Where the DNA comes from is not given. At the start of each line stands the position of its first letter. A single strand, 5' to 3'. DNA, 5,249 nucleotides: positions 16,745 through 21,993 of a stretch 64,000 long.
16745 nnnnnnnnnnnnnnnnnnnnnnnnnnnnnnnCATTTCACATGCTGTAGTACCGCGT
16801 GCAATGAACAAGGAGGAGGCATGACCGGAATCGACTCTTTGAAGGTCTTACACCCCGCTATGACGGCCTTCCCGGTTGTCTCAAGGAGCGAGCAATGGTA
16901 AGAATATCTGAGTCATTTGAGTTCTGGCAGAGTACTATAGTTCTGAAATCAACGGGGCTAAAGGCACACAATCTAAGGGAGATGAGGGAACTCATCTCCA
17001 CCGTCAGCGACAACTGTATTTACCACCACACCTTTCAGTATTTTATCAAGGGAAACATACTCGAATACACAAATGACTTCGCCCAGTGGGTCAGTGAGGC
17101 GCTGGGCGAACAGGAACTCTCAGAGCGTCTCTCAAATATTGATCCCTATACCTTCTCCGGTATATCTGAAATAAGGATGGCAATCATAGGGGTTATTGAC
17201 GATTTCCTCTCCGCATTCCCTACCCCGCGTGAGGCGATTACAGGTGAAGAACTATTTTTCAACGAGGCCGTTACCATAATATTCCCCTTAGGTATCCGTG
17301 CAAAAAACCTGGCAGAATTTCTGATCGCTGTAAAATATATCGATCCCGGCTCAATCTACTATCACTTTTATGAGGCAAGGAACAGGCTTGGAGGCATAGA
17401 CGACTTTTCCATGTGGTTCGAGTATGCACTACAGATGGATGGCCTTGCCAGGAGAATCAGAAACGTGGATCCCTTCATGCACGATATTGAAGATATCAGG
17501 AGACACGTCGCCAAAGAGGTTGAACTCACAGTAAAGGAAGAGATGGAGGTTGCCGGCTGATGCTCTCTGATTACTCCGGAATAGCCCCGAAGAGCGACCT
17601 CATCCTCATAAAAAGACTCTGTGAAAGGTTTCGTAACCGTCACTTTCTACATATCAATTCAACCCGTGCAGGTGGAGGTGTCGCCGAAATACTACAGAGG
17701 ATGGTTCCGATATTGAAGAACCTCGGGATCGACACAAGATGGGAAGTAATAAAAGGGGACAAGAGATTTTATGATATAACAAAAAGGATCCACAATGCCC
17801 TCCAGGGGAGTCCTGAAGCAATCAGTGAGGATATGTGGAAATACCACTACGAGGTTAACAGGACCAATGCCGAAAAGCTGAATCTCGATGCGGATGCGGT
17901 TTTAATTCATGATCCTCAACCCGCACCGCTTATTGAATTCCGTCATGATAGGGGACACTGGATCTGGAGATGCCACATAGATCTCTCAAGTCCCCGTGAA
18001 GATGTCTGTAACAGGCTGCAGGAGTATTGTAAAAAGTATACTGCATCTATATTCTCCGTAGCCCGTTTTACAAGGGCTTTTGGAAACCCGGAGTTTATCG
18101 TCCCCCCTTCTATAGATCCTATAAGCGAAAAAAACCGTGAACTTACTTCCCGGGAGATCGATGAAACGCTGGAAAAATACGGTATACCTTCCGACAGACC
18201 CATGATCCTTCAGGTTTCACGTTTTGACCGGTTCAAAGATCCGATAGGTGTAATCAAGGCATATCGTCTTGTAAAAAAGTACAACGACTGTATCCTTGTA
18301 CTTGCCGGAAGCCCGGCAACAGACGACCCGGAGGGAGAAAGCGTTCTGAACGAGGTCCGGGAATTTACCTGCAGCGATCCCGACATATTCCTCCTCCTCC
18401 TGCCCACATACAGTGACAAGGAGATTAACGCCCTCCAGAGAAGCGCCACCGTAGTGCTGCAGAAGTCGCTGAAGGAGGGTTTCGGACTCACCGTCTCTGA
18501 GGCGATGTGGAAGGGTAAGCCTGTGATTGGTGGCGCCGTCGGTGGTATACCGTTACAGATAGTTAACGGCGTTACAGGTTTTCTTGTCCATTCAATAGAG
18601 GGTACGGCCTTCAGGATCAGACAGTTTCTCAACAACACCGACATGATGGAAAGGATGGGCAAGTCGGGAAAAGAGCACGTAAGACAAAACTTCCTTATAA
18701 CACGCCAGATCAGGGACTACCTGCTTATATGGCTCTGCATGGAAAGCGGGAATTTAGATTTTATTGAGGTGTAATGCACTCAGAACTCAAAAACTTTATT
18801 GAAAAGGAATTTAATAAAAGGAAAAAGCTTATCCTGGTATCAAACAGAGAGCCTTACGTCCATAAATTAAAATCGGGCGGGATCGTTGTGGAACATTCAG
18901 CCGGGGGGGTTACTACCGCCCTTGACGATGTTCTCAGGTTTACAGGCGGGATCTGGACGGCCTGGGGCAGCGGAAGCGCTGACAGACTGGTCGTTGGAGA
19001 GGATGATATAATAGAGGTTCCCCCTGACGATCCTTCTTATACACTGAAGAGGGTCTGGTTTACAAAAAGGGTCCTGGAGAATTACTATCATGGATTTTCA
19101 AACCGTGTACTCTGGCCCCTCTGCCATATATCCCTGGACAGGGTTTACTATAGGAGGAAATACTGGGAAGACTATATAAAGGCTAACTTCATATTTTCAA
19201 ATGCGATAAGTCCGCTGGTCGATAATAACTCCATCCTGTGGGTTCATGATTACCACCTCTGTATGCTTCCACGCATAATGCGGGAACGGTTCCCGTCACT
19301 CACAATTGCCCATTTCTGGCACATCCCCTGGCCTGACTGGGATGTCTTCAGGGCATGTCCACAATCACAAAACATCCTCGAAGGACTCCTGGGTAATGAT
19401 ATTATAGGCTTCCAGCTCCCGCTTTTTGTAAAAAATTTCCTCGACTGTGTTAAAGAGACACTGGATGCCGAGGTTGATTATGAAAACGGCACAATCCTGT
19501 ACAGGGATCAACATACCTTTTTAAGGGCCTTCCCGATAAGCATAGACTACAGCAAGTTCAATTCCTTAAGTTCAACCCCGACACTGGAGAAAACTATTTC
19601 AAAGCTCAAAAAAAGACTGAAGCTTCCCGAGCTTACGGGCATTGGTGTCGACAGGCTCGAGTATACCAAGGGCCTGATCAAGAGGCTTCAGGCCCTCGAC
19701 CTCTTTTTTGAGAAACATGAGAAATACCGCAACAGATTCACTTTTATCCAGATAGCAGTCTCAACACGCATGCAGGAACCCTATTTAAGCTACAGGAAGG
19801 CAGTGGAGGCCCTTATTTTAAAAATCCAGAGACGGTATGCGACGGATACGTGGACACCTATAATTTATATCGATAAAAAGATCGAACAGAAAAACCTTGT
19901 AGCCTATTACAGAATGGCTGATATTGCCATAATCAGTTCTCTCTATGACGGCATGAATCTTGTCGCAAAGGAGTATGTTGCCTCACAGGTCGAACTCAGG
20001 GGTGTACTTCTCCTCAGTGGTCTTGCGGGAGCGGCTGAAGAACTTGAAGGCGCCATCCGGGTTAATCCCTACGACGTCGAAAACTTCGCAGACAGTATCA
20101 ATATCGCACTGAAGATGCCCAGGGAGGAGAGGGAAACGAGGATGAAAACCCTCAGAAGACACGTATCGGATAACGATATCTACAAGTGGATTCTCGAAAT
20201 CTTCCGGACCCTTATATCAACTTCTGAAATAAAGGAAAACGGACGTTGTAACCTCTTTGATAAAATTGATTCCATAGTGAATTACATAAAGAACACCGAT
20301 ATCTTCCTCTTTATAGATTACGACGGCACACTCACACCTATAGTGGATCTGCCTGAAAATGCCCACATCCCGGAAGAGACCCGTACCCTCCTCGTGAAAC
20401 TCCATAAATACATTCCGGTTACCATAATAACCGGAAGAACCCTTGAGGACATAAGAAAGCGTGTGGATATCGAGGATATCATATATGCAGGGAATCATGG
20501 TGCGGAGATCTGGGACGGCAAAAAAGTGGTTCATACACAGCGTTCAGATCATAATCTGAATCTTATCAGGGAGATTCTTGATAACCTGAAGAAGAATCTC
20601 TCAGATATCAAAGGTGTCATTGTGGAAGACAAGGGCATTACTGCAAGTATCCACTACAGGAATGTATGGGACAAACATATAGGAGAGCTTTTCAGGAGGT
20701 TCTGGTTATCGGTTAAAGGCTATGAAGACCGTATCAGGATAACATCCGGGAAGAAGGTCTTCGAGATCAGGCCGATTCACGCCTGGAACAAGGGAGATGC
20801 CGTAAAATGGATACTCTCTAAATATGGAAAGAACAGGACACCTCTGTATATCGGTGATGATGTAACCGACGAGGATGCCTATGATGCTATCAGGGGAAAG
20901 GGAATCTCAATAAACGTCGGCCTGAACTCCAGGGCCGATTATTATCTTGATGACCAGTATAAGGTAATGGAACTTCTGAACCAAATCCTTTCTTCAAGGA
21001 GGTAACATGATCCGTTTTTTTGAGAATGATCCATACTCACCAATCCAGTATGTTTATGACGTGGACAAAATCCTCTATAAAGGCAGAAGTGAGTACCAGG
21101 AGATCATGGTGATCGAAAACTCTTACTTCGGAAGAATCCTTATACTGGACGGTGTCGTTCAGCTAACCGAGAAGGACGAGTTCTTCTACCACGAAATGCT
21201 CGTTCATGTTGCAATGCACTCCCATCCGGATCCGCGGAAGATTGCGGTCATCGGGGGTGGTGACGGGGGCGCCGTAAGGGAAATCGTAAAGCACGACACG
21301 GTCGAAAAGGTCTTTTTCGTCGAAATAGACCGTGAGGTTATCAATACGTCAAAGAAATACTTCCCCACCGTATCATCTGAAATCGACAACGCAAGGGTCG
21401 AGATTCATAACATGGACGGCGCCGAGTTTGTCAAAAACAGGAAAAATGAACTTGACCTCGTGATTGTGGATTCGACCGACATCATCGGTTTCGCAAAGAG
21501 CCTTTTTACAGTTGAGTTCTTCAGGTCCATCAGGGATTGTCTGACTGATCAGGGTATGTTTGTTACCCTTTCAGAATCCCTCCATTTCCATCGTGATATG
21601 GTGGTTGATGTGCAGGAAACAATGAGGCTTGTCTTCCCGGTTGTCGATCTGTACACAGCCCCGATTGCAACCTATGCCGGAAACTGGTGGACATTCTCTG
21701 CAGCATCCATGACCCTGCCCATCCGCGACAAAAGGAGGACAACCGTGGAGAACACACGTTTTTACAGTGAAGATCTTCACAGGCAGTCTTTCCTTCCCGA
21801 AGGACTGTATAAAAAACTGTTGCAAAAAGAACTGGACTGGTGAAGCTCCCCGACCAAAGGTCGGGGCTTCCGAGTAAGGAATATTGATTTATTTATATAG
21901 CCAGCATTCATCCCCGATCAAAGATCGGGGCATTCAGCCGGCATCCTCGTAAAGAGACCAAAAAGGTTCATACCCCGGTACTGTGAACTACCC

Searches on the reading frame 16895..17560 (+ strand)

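Call 29: search_protein_families(library=pfam, proteins=[window:16895-17560:+], max_evalue=0.00001)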
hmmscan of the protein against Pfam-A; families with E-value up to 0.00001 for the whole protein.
window:16895-17560:+ (221 aa): 1 family
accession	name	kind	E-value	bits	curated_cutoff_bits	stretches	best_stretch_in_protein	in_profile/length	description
PF19027.5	DUF5752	-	2.8e-54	184.1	23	1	6-208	2-206/208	Family of unknown function (DUF5752)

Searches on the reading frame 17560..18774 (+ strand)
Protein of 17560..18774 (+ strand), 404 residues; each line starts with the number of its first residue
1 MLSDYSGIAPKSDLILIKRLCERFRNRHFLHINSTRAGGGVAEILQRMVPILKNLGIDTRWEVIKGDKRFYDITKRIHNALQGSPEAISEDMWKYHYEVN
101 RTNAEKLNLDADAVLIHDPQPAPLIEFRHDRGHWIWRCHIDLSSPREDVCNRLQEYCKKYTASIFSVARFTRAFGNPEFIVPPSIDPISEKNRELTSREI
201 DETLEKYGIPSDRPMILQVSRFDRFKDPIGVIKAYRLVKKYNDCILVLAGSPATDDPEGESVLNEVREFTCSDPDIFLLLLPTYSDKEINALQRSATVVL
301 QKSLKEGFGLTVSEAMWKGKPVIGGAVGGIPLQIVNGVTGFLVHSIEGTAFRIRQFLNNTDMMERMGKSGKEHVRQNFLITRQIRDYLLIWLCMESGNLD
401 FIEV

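Call 29: search_protein_families(library=pfam, proteins=[window:17560-18774:+], max_evalue=0.00001)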
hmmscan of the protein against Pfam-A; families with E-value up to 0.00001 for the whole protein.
window:17560-18774:+ (404 aa): 3 families
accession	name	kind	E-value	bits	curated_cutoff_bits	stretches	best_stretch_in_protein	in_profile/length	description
PF21269.3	TreT_GT1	-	9.7e-55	184.6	27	1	31-171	1-143/144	Trehalose synthase, N-terminal domain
PF00534.26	Glycos_transf_1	-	5e-26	91.7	26.4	1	201-372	3-171/172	Glycosyl transferases group 1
PF13692.12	Glyco_trans_1_4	-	6.2e-13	49.6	27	1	214-359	2-142/142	Glycosyl transferases group 1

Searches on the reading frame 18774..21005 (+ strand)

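Call 29: search_protein_families(library=pfam, proteins=[window:18774-21005:+], max_evalue=0.00001)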
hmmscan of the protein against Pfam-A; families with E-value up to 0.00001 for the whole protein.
window:18774-21005:+ (743 aa): 2 families
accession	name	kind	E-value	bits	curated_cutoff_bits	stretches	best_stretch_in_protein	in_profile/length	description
PF00982.27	Glyco_transf_20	-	1.8e-125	419.8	32.5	1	18-480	2-471/473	Glycosyltransferase family 20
PF02358.22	Trehalose_PPase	-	4.3e-42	144.3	27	1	513-718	1-218/235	Trehalose-phosphatase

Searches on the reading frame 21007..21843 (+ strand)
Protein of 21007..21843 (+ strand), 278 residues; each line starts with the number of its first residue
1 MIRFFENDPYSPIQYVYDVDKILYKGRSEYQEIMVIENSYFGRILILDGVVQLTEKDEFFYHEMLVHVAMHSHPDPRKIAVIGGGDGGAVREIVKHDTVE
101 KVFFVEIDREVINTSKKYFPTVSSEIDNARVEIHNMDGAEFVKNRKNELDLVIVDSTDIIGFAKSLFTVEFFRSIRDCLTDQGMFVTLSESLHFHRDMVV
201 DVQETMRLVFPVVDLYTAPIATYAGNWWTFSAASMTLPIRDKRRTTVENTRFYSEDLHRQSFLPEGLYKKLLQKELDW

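Call 29: search_protein_families(library=pfam, proteins=[window:21007-21843:+], max_evalue=0.00001)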
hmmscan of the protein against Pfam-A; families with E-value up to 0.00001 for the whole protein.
window:21007-21843:+ (278 aa): 2 families
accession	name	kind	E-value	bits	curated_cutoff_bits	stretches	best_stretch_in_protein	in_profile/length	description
PF01564.23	Spermine_synth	-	9.5e-63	211.5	22.9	1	58-235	1-178/186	Spermine/spermidine synthase domain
PF17284.7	Spermine_synt_N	-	2.6e-18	66.1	22.1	1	4-55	3-53/53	Spermidine synthase tetramerisation domain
